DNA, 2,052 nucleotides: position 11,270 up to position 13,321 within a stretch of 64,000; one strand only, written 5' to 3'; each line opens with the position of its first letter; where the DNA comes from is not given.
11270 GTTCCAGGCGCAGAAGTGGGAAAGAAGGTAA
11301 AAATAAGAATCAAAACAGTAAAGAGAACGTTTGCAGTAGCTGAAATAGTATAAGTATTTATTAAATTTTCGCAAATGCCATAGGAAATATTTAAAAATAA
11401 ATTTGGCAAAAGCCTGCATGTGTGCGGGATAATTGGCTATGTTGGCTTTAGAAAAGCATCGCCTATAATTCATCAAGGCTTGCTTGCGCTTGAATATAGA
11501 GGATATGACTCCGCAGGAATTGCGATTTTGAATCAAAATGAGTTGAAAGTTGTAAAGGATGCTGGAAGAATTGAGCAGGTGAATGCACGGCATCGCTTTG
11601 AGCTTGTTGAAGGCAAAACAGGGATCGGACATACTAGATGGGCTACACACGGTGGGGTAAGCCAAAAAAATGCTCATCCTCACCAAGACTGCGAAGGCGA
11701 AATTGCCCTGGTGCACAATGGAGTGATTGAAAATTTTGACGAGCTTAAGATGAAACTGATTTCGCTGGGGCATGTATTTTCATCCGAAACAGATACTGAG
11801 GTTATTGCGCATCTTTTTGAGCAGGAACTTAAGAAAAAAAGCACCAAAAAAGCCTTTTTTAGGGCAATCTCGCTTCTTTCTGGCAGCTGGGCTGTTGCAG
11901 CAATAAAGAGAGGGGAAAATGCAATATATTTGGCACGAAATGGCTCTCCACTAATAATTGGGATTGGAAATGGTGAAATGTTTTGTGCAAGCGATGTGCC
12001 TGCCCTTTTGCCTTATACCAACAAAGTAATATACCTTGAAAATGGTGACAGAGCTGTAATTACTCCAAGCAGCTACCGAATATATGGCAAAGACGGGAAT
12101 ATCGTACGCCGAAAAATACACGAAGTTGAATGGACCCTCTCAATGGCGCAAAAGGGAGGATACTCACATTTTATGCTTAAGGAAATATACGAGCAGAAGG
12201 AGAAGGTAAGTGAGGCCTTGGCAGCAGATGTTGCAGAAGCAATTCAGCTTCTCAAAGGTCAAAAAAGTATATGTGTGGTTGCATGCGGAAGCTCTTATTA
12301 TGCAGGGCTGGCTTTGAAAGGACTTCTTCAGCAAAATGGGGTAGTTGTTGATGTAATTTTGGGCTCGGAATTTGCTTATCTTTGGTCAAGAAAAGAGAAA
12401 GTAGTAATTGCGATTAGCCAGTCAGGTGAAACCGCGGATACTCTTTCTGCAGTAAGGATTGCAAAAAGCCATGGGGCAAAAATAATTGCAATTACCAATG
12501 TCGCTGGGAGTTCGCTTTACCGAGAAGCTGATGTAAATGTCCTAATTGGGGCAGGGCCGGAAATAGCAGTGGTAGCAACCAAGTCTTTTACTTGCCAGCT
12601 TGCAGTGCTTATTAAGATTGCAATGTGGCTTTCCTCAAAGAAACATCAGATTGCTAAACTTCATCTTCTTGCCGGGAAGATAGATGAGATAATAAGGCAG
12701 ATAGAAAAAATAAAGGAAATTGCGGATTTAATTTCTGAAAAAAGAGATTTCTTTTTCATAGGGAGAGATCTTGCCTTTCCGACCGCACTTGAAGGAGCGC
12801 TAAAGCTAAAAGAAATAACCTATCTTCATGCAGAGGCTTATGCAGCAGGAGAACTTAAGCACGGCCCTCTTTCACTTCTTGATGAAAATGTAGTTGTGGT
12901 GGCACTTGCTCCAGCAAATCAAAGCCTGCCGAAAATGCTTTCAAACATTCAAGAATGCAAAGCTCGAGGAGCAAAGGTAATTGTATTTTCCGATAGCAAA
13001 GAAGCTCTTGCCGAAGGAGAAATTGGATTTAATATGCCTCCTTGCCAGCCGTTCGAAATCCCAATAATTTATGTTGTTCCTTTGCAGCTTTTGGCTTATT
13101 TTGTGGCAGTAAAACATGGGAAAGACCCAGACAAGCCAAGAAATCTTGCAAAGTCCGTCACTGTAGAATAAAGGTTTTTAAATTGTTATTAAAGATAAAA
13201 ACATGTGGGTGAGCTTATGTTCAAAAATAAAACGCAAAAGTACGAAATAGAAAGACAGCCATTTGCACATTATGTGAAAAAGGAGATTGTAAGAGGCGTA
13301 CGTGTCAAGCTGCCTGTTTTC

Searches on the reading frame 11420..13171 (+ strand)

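Call 25: search_protein_families(library=pfam, proteins=[window:11420-13171:+])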
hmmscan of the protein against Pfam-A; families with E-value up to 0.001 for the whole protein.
window:11420-13171:+ (583 aa): 5 families
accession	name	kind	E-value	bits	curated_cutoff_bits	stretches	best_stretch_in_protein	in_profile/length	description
PF01380.27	SIS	-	4.4e-46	156.4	25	2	278-397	2-125/131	SIS domain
PF13522.11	GATase_6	-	1.8e-21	76.9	27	1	60-191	6-129/130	Glutamine amidotransferase domain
PF13537.11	GATase_7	-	1.7e-16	60.8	25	1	81-197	9-122/123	Glutamine amidotransferase domain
PF00702.32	Hydrolase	-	0.00048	21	26.4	0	440-534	52-130/191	haloacid dehalogenase-like hydrolase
PF13230.11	GATase_4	-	0.00053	19.4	23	1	59-141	66-145/272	Glutamine amidotransferases class-II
